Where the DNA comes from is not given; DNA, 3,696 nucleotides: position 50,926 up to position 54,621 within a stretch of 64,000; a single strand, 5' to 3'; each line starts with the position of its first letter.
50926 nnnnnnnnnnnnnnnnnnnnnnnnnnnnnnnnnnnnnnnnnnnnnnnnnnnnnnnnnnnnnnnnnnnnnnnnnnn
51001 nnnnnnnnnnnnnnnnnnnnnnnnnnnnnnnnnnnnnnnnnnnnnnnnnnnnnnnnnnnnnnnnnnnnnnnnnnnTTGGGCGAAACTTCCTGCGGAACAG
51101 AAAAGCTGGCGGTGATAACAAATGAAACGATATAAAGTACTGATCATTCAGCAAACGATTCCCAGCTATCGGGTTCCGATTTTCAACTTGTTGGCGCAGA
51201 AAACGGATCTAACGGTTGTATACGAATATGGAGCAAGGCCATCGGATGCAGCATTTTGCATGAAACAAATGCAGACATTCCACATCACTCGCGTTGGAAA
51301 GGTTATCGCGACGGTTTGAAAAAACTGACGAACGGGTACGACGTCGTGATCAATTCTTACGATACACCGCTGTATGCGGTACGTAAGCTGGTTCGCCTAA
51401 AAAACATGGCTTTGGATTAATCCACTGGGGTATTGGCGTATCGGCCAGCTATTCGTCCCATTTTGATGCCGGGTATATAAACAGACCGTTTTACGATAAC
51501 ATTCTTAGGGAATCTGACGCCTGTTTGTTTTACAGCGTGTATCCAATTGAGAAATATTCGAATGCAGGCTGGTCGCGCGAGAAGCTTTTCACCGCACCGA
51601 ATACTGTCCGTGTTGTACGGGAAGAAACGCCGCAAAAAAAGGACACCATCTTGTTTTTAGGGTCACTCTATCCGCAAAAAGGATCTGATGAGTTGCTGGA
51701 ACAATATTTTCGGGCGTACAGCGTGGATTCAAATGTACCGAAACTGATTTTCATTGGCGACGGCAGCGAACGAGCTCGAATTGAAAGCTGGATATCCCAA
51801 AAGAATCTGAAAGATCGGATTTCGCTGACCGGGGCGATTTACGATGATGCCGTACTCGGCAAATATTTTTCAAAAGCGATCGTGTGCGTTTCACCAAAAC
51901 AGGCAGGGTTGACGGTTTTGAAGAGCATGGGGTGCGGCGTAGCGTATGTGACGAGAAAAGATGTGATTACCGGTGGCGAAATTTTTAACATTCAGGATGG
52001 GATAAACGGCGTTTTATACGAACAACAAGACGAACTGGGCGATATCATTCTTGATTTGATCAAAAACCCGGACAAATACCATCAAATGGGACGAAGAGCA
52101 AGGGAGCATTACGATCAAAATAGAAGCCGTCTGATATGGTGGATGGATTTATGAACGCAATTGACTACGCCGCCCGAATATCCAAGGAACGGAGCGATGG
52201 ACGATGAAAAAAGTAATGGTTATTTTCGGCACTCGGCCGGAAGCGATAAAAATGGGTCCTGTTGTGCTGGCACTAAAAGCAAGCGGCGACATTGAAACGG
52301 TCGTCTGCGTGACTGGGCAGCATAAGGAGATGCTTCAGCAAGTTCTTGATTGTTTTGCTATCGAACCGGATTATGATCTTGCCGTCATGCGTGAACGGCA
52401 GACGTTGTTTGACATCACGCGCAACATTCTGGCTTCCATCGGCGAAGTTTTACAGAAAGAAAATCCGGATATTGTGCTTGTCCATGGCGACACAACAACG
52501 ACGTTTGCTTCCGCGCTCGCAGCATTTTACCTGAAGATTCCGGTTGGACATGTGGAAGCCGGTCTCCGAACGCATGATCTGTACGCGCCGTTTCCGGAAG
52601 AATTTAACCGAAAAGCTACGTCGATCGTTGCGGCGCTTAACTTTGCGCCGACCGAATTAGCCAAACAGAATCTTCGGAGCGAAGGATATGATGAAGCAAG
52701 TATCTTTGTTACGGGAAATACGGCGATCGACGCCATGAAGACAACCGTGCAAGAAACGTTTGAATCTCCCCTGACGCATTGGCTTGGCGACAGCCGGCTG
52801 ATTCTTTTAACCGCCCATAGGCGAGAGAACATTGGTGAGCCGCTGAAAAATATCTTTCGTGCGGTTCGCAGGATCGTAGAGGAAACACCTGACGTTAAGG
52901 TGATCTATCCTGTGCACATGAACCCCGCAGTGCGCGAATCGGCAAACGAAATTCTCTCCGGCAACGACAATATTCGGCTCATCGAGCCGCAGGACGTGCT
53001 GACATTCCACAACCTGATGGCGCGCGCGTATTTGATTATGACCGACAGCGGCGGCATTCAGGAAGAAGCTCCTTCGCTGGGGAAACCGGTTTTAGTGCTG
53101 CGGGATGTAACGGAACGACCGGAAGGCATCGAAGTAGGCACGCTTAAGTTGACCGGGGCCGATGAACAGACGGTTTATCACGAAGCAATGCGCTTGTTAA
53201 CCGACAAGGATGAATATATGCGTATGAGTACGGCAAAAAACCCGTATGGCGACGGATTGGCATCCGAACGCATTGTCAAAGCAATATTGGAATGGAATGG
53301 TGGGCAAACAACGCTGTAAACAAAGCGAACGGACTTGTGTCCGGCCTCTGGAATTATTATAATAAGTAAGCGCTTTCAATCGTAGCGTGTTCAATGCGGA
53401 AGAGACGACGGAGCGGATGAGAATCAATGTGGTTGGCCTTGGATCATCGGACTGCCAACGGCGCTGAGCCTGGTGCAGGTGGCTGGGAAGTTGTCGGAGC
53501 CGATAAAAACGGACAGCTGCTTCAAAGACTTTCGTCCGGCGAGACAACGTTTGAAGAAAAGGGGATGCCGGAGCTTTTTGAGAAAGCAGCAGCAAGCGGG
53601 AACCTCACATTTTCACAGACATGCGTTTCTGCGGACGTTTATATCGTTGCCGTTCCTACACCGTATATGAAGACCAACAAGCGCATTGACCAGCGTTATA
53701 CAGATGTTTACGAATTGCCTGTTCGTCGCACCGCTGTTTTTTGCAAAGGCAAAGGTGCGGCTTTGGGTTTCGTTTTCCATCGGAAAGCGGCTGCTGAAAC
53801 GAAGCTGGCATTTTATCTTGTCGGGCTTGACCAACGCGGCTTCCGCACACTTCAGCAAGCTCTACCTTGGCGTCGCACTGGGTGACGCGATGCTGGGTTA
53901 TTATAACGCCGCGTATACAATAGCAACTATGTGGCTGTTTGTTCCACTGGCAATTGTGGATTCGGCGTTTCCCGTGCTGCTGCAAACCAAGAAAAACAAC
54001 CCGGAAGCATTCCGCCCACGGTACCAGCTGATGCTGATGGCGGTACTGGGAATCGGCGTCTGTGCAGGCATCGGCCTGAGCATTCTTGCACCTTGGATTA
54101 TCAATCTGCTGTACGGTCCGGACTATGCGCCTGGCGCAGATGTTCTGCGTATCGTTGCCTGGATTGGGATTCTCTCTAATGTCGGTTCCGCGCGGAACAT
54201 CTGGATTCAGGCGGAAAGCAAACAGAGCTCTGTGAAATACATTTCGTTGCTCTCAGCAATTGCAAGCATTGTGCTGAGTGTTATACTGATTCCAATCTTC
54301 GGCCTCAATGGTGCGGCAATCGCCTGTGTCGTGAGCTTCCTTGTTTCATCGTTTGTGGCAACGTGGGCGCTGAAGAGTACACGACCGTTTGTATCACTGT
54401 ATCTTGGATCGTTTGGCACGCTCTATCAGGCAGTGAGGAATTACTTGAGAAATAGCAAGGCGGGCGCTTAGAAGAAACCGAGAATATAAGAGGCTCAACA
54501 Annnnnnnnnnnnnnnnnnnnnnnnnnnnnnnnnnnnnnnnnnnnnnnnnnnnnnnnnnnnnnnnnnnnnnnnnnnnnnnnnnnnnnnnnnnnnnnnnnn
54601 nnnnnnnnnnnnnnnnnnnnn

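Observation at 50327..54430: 749-bp near-identical direct repeat inside wzx brackets a 3.36-kb insert: the signature of a Campbell-type integration or mosaic recombination in the glycan locus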

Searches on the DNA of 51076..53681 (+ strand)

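Call 50: search_dna_similar(query=window:51076-53681:+, collection=plasmids, mode=distant, max_rows=5)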
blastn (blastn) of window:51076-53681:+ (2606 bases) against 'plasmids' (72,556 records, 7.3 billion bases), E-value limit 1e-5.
Records with a match: 70; places in all: 72; records where one place covers at least 80% of the query: 0.
Best place of each record, by identity: 80-90% 6; 60-80% 64.
By first word of the organism name: Ralstonia 22; Escherichia 7; Burkholderia 6; Enterococcus 5; Acinetobacter 3; Lactiplantibacillus 2; Listeria 2; Klebsiella 2; Citrobacter 2; Levilactobacillus 1; and 18 more.
By predicted mobility (MOB-suite, as given by PLSDB): non-mobilizable 51; mobilizable 14; conjugative 5.
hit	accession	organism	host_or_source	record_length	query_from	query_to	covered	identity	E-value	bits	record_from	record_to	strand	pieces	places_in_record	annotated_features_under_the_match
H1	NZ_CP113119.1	Levilactobacillus brevis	Single cell,fermented food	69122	1129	2054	36%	64.2%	6e-34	155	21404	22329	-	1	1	wecB: UDP-N-acetylglucosamine 2-epimerase (non-hydrolyzing)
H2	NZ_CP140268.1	Priestia megaterium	Single cell,ginseng rhizosphere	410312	1381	2072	27%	66.2%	1e-29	141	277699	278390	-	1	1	wecB: UDP-N-acetylglucosamine 2-epimerase (non-hydrolyzing)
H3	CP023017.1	Ralstonia solanacearum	Solanum tuberosum,single cell,Potato ...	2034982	1129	2066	26%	65.7%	3e-12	150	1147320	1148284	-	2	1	UDP-N-acetylglucosamine 2-epimerase (non-hydrolyzing)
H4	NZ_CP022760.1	Ralstonia solanacearum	Solanum tuberosum,single cell,Potato ...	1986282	1129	2066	26%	65.7%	3e-12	150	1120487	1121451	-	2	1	none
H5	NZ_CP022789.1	Ralstonia solanacearum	Solanum tuberosum,single cell,Potato ...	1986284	1129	2066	26%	65.7%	3e-12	150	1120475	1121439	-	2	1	none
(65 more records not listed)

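Call 51: search_dna_similar(query=window:51076-53681:+, collection=phages, mode=distant, max_rows=5)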
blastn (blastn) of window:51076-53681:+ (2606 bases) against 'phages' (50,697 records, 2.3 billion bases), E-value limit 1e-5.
Records with a match: 5; places in all: 5; records where one place covers at least 80% of the query: 0.
Best place of each record, by identity: 60-80% 5.
By first word of the organism name: Enterococcus 2; Staphylococcus 2; Microcystis 1.
By host as written in the record: Staphylococcus aureus 2; Microcystis sp. SG03 1; - 1; Enterococcus faecalis 1.
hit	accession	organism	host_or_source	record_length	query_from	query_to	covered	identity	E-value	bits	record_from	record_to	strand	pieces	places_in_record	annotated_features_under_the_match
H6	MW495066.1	Microcystis phage MaAM05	Microcystis sp. SG03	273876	1381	2076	10%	73.3%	2e-14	152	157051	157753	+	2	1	wecB: UDP-N-acetylglucosamine 2-epimerase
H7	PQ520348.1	Enterococcus phage IME_EF3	-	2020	1380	1535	6%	71.7%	3e-12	82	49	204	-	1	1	record has no annotation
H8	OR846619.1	Enterococcus phage Efs 1-1-1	Enterococcus faecalis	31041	1380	1535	6%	71.7%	3e-12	82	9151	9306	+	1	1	record has no annotation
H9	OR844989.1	Staphylococcus phage SA 1306 Kay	Staphylococcus aureus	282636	1384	1536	6%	71.2%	1e-11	79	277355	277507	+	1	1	record has no annotation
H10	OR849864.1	Staphylococcus phage SA 1298 Kay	Staphylococcus aureus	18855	1384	1536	6%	71.2%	1e-11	79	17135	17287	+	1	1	record has no annotation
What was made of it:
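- On Campbell-type single-crossover integration: Matches to plasmids and phages are only generic wecB homology at 64-73% (calls 50, 51).
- Tried and rejected: Plasmid or phage origin of the insert: only generic wecB similarity (calls 50, 51).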

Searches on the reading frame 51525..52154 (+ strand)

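Call 5: search_protein_families(library=ncbifam, proteins=[window:51525-52154:+])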
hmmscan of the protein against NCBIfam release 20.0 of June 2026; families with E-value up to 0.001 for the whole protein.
window:51525-52154:+ (209 aa): 15 families
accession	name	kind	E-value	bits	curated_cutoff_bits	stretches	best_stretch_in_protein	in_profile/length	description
NF041876.1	EPS_EpsE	equivalog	1.6e-11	44.1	400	1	37-196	212-376/389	exopolysaccharide biosynthesis GT4 family glycosyltransferase EpsE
TIGR03999.1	thiol_BshA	equivalog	9.4e-11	41.2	273.7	1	45-197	205-354/375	N-acetyl-alpha-D-glucosaminyl L-malate synthase BshA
TIGR04063.1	stp3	hypoth_equivalog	2.4e-10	39.9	442.05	1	37-201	211-380/397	TIGR04063 family PEP-CTERM/XrtA system glycosyltransferase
NF049988.1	MGlcDAGSynMgs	equivalog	1.2e-09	38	400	1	54-194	228-366/398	alpha-monoglucosyldiacylglycerol synthase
TIGR03088.1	stp2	hypoth_equivalog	4.3e-08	32.6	409.05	1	45-199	200-356/374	TIGR03088 family PEP-CTERM/XrtA system glycosyltransferase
NF047684.1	TeichurnBiosyTuaC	equivalog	9.2e-06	24.8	550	1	33-121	213-293/391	teichuronic acid biosynthesis protein TuaC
TIGR04157.1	glyco_rSAM_CFB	subfamily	1.9e-05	23.8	400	1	39-199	227-392/406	TIGR04157 family glycosyltransferase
NF038229.1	Glyco4_Geo_Pelo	equivalog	2.4e-05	23.5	400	1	21-197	135-317/338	GPMC system family 4 glycosyltransferase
TIGR02918.1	TIGR02918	equivalog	3.3e-05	22.8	574.6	1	39-184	319-463/500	accessory Sec system glycosyltransferase GtfA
NF047881.1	glyco_SdgB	exception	7.9e-05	21.5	800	1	67-193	346-474/496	serine-aspartate repeat adhesin O-glycosyltransferase SdgB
NF038295.1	EPS_HpsP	equivalog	0.00017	20.7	550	1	33-199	201-370/388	hormogonium polysaccharide biosynthesis glycosyltransferase HpsP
NF050056.1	ProtGlycPglH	equivalog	0.00025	20.2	600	1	21-171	161-307/354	GalNAc-alpha-(1->4)-GalNAc-alpha-(1->3)-diNAcBac-PP-undecaprenol alpha-1,4-N-acetyl-D-galactosaminyltransferase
TIGR03449.1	mycothiol_MshA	equivalog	0.00049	19.1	462.5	1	36-196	217-384/406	D-inositol-3-phosphate glycosyltransferase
NF041139.1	TreT_Thcocales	equivalog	0.0005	19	775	1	122-198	320-394/412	trehalose synthase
NF047880.1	glyco_SdgA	exception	0.00099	17.8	800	0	73-195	348-470/488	serine-aspartate repeat adhesin O-glycosyltransferase SdgA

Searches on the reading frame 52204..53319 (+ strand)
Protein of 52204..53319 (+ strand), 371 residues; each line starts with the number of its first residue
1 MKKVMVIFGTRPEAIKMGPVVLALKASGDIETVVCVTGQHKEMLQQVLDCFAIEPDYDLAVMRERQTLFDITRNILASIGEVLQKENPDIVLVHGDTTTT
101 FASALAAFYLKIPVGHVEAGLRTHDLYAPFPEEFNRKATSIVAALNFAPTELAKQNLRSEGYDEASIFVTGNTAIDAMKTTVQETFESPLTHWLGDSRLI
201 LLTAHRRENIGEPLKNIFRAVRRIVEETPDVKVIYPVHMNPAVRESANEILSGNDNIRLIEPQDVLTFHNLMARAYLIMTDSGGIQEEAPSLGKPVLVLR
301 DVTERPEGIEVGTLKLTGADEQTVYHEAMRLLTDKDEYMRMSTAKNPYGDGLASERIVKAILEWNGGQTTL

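Call 5: search_protein_families(library=ncbifam, proteins=[window:52204-53319:+])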
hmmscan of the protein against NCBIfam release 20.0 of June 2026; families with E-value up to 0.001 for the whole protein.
window:52204-53319:+ (371 aa): 4 families
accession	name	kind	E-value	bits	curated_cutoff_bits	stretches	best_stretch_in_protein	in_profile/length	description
TIGR00236.1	wecB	equivalog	4.3e-158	526.2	210.15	1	3-362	2-363/366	non-hydrolyzing UDP-N-acetylglucosamine 2-epimerase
TIGR03568.1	NeuC_NnaA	equivalog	1.2e-29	103.3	235.9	1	2-361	1-365/365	UDP-N-acetylglucosamine 2-epimerase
NF010135.0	PRK13609.1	equivalog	5.1e-05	22.4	500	1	146-366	151-370/388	diglucosyl diacylglycerol synthase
TIGR00661.1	MJ1255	subfamily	9.2e-05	21.8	195.9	1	81-321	87-295/321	MJ1255/VC2487 family glycosyltransferase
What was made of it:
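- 52204..53319 (+): wecB, a non-hydrolysing UDP-GlcNAc 2-epimerase. It is intact. TIGR00236 526 bits against a cut-off of 210 (call 5).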

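Call 10: find_encoding_contigs(protein=window:52204-53319:+, flank=10000, max_places=10)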
Protein window:52204-53319:+ (371 aa): no gene with exactly this product is on record in the collection.

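Call 26: find_homologous_proteins(query=window:52204-53319:+, max_evalue=1e-100)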
Query window:52204-53319:+ (371 aa): 8000 proteins with E <= 1e-100 among 8000 candidates; the best 120 are listed.
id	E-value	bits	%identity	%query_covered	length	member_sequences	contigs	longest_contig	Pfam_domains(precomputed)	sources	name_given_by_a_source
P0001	9.2e-243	823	100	100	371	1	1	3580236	PF02350.26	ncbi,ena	-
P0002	2.3e-214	729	89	99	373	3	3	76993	PF02350.26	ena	-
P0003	1.8e-191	654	79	99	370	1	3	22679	PF13579.13,PF02350.26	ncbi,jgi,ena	-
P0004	6.2e-190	649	79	98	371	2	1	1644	PF02350.26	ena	-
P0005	2.0e-188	644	79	98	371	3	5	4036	PF02350.26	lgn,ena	-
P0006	1.4e-187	641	78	98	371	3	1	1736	PF02350.26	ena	-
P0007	1.8e-187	641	78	99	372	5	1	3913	PF02350.26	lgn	-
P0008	2.6e-187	640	78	98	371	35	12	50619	PF02350.26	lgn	-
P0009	2.9e-187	640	79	98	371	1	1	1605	PF02350.26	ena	-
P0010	1.4e-186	638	77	98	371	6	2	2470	PF02350.26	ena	-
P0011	3.8e-186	636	77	98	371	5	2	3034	PF02350.26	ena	-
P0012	2.2e-185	634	77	98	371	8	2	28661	PF02350.26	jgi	-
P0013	1.5e-184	631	77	99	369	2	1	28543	PF02350.26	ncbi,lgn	-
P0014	3.8e-184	630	77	98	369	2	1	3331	PF02350.26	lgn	-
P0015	5.8e-184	629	77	99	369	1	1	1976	PF02350.26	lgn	-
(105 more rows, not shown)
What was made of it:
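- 52204..53319 (+): 89% aa identity to P0002 of L018 (call 26).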

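Call 27: find_encoding_contigs(protein=P0002, flank=10000, max_places=6)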
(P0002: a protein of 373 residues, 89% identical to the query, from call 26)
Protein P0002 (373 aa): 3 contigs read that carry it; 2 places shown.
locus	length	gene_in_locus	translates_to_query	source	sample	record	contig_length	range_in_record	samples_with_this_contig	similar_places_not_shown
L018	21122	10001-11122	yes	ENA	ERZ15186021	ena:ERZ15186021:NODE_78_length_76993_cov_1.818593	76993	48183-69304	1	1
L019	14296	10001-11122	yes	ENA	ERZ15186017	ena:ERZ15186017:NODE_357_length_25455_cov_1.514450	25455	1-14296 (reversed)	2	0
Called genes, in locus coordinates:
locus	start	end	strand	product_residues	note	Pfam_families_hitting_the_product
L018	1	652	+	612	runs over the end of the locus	PF02397:Bac_transf, PF13439:Glyco_transf_4, PF13579:Glyco_trans_4_4, PF00534:Glycos_transf_1, PF13692:Glyco_trans_1_4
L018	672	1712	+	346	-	PF05368:NmrA (weak), PF01073:3Beta_HSD, PF01370:Epimerase, PF02719:Polysacc_synt_2, PF04321:RmlD_sub_bind, PF13460:NAD_binding_10, PF16363:GDP_Man_Dehyd, PF08485:Polysacc_syn_2C, +2 more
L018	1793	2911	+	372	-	PF01370:Epimerase, PF04321:RmlD_sub_bind (faint), PF07993:NAD_binding_4 (faint), PF02719:Polysacc_synt_2 (weak), PF14667:Polysacc_synt_C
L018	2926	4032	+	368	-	PF02350:Epimerase_2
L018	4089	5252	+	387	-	PF00534:Glycos_transf_1, PF13692:Glyco_trans_1_4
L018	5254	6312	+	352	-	PF09587:PGA_cap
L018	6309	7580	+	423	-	PF00534:Glycos_transf_1, PF13692:Glyco_trans_1_4, PF13524:Glyco_trans_1_2 (weak)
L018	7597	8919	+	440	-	PF01943:Polysacc_synt, PF13440:Polysacc_synt_3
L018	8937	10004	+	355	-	PF00534:Glycos_transf_1, PF13692:Glyco_trans_1_4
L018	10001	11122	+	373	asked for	PF02350:Epimerase_2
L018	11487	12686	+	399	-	PF11104:PilM_2 (weak), PF14450:FtsA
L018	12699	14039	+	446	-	PF00091:Tubulin, PF12327:FtsZ_C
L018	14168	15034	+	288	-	PF04055:Radical_SAM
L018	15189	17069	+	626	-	PF02518:HATPase_c, PF13589:HATPase_c_3, PF00183:HSP90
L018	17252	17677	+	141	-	PF00636:Ribonuclease_3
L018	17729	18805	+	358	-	PF08032:SpoU_sub_bind, PF00588:SpoU_methylase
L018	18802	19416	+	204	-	PF07638:Sigma70_ECF (weak), PF04542:Sigma70_r2, PF08281:Sigma70_r4_2, PF00196:GerE (weak)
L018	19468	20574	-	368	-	PF01551:Peptidase_M23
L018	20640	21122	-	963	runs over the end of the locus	PF08486:SpoIID, PF06347:SH3_4 (weak), PF08239:SH3_3, PF18348:SH3_16 (faint), PF07653:SH3_2 (faint), PF08239:SH3_3, PF06347:SH3_4 (weak), PF08239:SH3_3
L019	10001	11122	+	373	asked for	PF02350:Epimerase_2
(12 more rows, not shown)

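Call 28: find_encoding_contigs(protein=P0001, flank=10000, max_places=6)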
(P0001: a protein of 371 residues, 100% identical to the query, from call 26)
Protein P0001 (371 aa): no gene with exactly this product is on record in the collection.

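Call 45: list_cluster_members(proteins=[P0001, P0121])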
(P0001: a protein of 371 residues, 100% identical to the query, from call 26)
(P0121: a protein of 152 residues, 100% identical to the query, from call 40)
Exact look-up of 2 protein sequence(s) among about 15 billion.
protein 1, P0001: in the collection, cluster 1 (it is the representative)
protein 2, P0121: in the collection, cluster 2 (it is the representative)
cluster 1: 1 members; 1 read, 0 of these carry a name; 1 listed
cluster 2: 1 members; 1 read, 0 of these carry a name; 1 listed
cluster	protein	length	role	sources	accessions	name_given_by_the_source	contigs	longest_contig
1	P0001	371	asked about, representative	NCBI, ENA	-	-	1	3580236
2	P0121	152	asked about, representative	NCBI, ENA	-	-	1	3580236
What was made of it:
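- Tried and rejected: The cluster look-up gave no accession (call 45).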

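Call 48: search_protein_families(library=ncbifam, proteins=[L018:8937-10004:+], max_evalue=1e-8)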
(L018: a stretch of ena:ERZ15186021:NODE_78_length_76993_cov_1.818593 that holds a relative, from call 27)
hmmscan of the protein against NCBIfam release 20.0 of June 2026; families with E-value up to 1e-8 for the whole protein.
L018:8937-10004:+ (355 aa): 2 families
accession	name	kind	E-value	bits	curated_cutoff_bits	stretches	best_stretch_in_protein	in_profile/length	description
NF041876.1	EPS_EpsE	equivalog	2.4e-11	43.5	400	1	169-321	216-373/389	exopolysaccharide biosynthesis GT4 family glycosyltransferase EpsE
NF049988.1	MGlcDAGSynMgs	equivalog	1.3e-09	37.9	400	1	176-321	222-365/398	alpha-monoglucosyldiacylglycerol synthase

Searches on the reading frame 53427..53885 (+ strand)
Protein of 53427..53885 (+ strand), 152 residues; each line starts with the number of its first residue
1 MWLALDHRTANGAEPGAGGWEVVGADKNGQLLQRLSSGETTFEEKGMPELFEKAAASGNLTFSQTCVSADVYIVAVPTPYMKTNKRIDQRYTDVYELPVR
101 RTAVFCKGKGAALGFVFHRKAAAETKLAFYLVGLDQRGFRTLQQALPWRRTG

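Call 5: search_protein_families(library=ncbifam, proteins=[window:53427-53885:+])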
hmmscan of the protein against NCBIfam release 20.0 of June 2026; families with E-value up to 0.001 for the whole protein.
window:53427-53885:+ (152 aa): 2 families
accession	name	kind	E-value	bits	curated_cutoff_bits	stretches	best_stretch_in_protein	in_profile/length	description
TIGR03026.1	NDP-sugDHase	subfamily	1.1e-11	44.2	189.8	1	18-90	22-97/413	nucleotide sugar dehydrogenase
NF008286.0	PRK11064.1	equivalog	1.1e-07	30.8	459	1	21-91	28-97/420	UDP-N-acetyl-D-mannosamine dehydrogenase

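Call 40: find_homologous_proteins(query=window:53427-53885:+, max_evalue=0.00001)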
Query window:53427-53885:+ (152 aa): 6 proteins with E <= 0.00001 among 92 candidates.
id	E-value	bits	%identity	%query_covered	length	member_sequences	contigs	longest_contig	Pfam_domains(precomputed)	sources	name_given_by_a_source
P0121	2.0e-97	341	100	100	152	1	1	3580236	PF03721.21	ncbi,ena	-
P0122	3.5e-27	113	70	51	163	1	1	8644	PF03721.21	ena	-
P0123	1.6e-26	111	69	51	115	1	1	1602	PF03721.21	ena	-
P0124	9.5e-23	99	65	49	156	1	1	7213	PF03721.21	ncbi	-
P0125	1.8e-15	75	53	51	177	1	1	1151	PF03721.21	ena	-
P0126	6.6e-12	64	50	50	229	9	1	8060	PF03446.22,PF03721.21,PF02737.25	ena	-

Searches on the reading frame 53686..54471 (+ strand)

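Call 5: search_protein_families(library=ncbifam, proteins=[window:53686-54471:+])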
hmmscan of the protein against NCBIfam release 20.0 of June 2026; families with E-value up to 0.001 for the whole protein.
window:53686-54471:+ (261 aa): 6 families
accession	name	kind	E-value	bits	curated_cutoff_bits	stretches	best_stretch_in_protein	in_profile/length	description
NF007773.0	PRK10459.1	equivalog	4.9e-10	39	273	1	47-229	220-402/492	MOP flippase family protein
NF041871.1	Wzx_EPS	equivalog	1e-09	37.7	800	1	26-227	195-400/492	exopolysaccharide biosynthesis flippase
NF050818.1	PolSacchBiosHfsF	equivalog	7.6e-08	31.8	700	1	58-230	228-403/468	polysaccharide biosynthesis protein HfsF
NF047674.1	TeichurnBiosyTuaB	equivalog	2.6e-07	30.1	580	1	36-164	210-338/469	teichuronic acid biosynthesis protein TuaB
TIGR01695.1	murJ_mviN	equivalog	2.2e-06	26.7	235.55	1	4-232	194-429/506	murein biosynthesis integral membrane protein MurJ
NF052396.1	MATE_WgkD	equivalog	0.00026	20.1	510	1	171-231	143-209/428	tryglysin-associated MATE efflux transporter WgkD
